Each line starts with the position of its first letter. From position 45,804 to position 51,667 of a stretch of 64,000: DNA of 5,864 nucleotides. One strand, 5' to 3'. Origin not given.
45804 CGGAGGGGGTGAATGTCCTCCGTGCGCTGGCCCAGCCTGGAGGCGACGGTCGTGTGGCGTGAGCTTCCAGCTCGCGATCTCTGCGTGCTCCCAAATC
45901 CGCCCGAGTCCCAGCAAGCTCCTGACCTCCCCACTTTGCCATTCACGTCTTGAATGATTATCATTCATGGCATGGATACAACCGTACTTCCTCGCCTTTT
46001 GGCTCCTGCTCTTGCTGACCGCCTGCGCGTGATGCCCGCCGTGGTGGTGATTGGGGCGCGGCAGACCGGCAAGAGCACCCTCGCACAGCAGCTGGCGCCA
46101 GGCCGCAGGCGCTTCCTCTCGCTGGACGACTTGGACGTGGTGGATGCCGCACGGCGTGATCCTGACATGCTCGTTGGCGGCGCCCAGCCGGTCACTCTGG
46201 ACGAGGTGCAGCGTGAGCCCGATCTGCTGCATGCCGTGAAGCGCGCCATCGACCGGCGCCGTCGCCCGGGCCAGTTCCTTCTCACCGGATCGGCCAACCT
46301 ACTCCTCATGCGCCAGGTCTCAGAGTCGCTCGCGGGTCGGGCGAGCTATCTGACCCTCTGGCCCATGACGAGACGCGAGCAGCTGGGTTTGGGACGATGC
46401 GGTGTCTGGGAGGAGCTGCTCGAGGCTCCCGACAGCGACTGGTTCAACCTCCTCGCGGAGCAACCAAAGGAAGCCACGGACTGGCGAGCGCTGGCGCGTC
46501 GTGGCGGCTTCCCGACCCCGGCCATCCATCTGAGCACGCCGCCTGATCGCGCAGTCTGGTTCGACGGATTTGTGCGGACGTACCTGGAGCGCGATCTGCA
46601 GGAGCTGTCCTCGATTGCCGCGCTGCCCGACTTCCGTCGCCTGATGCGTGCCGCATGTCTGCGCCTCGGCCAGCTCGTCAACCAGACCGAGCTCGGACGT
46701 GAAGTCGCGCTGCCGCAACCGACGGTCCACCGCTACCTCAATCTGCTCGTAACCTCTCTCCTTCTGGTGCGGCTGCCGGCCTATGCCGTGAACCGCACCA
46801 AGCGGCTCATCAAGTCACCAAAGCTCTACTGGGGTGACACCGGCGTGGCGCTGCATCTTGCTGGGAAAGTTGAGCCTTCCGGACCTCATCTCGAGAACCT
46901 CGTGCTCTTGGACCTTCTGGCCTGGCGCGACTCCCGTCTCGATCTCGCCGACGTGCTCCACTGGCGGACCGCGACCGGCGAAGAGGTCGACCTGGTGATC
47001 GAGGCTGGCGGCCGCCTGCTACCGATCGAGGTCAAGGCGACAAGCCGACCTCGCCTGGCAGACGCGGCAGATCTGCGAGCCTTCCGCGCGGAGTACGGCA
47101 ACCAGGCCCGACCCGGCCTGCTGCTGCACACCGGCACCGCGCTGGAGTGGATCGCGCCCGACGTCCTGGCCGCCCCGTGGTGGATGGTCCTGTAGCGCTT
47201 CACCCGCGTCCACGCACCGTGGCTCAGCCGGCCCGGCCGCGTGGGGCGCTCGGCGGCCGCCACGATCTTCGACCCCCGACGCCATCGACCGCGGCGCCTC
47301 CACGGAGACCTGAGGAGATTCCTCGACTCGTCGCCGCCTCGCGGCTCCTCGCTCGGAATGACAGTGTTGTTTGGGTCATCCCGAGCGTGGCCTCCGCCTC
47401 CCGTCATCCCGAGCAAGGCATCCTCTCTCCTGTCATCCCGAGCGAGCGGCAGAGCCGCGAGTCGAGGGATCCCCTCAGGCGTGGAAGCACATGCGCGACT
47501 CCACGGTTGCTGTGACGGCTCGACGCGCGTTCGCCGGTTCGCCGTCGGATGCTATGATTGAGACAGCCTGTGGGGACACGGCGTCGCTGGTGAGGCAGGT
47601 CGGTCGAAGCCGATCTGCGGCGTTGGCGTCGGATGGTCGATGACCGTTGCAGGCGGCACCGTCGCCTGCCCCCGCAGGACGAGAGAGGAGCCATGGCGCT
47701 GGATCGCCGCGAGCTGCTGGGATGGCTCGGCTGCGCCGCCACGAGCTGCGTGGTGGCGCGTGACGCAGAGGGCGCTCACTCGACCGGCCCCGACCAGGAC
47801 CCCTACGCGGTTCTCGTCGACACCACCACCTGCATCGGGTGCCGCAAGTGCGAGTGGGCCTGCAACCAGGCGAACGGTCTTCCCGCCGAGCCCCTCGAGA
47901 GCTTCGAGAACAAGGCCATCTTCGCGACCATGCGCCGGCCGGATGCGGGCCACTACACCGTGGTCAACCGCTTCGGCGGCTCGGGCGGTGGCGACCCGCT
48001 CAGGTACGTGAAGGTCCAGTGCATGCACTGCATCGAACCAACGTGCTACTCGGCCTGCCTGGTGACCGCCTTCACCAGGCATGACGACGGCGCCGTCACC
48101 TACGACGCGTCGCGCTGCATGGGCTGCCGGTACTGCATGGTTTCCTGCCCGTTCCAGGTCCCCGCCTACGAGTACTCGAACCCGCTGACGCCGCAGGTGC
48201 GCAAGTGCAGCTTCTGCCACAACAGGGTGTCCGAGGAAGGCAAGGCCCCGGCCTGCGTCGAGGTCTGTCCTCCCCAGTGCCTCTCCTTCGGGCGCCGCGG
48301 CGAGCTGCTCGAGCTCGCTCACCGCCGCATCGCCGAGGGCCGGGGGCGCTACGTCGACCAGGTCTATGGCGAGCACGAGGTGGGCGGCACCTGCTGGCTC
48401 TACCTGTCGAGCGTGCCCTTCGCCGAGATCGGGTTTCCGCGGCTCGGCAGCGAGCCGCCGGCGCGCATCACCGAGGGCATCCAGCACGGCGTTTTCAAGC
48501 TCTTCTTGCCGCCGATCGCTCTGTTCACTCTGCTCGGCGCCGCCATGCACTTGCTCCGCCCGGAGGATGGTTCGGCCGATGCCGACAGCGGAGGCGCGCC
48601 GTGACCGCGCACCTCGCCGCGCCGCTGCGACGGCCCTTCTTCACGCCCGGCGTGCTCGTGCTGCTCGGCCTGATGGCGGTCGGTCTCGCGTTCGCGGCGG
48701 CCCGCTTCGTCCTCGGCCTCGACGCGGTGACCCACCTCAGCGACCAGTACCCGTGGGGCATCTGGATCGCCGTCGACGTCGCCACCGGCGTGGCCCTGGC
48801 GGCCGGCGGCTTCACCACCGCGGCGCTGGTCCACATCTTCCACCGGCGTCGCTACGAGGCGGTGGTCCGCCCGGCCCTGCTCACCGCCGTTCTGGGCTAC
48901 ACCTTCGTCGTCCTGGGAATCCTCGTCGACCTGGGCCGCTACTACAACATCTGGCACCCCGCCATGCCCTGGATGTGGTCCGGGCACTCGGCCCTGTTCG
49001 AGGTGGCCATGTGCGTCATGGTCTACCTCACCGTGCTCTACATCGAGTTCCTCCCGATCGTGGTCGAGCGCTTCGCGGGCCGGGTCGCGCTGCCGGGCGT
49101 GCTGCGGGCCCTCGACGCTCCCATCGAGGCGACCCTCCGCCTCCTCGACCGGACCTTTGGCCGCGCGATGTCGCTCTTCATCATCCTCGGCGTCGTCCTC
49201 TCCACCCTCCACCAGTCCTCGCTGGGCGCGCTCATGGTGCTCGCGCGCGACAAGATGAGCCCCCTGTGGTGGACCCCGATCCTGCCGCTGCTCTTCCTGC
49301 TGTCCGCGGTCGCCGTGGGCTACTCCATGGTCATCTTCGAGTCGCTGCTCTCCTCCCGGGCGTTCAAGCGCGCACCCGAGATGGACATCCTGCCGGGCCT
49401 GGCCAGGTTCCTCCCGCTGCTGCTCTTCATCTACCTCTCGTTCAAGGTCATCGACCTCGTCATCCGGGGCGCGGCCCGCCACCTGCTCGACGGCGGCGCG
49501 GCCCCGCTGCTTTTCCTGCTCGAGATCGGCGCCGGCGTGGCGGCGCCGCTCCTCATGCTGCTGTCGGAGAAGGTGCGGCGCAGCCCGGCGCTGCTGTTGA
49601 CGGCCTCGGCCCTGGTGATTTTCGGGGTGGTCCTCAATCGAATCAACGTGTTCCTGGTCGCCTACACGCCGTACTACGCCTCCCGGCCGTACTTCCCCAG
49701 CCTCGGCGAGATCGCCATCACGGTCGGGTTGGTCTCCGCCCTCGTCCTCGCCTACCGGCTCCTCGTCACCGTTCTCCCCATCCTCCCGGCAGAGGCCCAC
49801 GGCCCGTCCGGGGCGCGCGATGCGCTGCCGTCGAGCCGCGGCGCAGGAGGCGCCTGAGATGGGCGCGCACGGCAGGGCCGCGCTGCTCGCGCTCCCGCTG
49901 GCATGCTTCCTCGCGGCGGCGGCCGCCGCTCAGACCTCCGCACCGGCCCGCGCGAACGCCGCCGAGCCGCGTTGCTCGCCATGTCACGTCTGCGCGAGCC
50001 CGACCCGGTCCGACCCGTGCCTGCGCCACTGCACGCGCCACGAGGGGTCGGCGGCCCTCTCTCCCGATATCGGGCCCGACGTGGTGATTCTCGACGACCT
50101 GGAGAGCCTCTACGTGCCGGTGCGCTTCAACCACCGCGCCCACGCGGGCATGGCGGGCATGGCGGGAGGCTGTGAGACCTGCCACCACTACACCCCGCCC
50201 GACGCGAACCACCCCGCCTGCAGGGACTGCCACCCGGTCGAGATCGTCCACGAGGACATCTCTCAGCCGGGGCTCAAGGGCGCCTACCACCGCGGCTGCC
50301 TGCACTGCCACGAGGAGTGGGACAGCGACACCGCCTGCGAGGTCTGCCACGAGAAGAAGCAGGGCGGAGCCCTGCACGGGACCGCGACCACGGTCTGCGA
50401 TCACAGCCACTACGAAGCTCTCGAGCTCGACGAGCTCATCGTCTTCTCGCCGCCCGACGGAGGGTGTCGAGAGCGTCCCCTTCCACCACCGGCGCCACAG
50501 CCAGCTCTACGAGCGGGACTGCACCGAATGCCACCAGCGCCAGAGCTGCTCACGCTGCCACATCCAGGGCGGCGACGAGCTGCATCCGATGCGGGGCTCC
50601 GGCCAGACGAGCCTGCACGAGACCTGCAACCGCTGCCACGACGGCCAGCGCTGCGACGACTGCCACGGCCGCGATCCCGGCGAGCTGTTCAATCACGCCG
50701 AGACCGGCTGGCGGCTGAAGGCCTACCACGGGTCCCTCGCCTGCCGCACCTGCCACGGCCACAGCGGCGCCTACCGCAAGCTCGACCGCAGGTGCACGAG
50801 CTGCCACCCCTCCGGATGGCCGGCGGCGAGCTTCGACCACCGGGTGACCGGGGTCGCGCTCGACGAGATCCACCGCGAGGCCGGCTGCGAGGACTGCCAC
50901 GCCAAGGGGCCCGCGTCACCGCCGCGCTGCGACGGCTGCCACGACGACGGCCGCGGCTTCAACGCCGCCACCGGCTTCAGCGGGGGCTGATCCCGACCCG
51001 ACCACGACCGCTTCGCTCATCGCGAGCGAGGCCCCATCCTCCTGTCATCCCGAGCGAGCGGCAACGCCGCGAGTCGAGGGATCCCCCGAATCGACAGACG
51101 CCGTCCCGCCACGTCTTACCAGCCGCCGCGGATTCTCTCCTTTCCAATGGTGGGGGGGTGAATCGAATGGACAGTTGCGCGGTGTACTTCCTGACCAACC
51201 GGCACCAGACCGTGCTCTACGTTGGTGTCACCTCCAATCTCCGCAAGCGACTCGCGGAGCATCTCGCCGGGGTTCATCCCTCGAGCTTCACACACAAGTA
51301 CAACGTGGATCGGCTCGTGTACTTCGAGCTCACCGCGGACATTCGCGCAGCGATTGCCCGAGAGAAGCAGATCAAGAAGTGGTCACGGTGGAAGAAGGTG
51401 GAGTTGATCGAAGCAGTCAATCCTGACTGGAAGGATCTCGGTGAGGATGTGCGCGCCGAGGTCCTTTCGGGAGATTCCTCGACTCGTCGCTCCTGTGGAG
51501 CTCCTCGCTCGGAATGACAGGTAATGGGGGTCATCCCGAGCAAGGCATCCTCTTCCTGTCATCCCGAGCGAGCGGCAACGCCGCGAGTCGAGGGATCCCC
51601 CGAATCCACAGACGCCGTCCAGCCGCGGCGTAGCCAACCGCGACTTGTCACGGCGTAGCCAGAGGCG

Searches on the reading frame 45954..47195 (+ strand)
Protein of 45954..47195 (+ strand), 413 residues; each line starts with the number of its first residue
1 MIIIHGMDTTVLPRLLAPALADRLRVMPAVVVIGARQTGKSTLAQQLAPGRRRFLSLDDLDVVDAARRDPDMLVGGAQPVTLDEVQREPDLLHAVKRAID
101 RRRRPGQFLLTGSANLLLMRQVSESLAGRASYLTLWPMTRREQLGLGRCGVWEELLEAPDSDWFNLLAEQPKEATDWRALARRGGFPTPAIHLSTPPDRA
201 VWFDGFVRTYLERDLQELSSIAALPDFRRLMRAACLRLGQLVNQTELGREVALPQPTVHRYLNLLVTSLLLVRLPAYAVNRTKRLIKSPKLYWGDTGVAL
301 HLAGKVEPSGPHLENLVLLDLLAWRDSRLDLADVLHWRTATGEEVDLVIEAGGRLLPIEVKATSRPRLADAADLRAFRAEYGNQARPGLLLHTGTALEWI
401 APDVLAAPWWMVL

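Call 8: search_protein_families(library=pfam, proteins=[window:45954-47195:+], max_evalue=0.01)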
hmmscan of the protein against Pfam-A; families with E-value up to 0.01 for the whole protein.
window:45954-47195:+ (413 aa): 3 families
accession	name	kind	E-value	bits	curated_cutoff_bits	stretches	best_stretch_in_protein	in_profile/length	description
PF13635.12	DUF4143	-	7.4e-34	117.2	28.1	1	212-362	1-159/160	Domain of unknown function (DUF4143)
PF13173.12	AAA_14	-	6e-24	84.9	27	1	28-142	3-127/129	AAA domain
PF09339.16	HTH_IclR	-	0.0076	16.4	22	0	243-267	20-44/52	IclR helix-turn-helix domain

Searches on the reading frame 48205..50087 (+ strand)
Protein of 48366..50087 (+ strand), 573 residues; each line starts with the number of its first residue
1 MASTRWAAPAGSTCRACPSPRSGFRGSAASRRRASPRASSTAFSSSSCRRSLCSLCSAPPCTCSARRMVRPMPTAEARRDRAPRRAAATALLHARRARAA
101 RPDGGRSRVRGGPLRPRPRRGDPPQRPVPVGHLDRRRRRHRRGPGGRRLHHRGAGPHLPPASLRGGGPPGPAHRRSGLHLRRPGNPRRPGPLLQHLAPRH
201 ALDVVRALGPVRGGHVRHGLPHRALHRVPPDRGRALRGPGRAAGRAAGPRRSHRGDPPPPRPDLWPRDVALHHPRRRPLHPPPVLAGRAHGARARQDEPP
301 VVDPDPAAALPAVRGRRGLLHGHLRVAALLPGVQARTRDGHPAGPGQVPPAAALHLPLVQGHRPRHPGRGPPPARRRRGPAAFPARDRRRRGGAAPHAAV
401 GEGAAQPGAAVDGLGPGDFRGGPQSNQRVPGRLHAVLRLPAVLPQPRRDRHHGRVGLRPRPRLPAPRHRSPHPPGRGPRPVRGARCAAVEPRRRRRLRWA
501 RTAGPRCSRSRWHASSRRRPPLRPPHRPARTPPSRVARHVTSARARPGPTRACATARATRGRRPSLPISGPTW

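Call 8: search_protein_families(library=pfam, proteins=[window:48366-50087:+], max_evalue=0.01)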
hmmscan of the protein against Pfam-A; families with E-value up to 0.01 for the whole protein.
window:48366-50087:+ (573 aa): 0 families

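Call 44: search_protein_families(library=pfam, proteins=[window:48205-49857:+], max_evalue=0.01)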
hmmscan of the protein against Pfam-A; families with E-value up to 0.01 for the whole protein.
window:48205-49857:+ (550 aa): 1 family
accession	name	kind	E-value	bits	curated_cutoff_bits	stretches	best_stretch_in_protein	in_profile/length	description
PF03916.19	NrfD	-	6.4e-21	75.7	25.8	1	176-486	3-308/313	Polysulphide reductase, NrfD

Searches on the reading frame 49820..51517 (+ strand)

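Call 8: search_protein_families(library=pfam, proteins=[window:49820-51517:+], max_evalue=0.01)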
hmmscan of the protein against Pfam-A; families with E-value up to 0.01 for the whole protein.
window:49820-51517:+ (565 aa): 3 families
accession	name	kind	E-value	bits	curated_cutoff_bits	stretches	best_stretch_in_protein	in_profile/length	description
PF01541.30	GIY-YIG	-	3.6e-14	53.2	22.6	1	454-524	3-74/78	GIY-YIG catalytic domain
PF02085.21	Cytochrom_CIII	-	2e-05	25.3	22.9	1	99-177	19-101/101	Class III cytochrome C family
PF20815.3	GIY_YIG_2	-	0.002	18.5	22.4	1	456-489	24-63/153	GIY-YIG catalytic domain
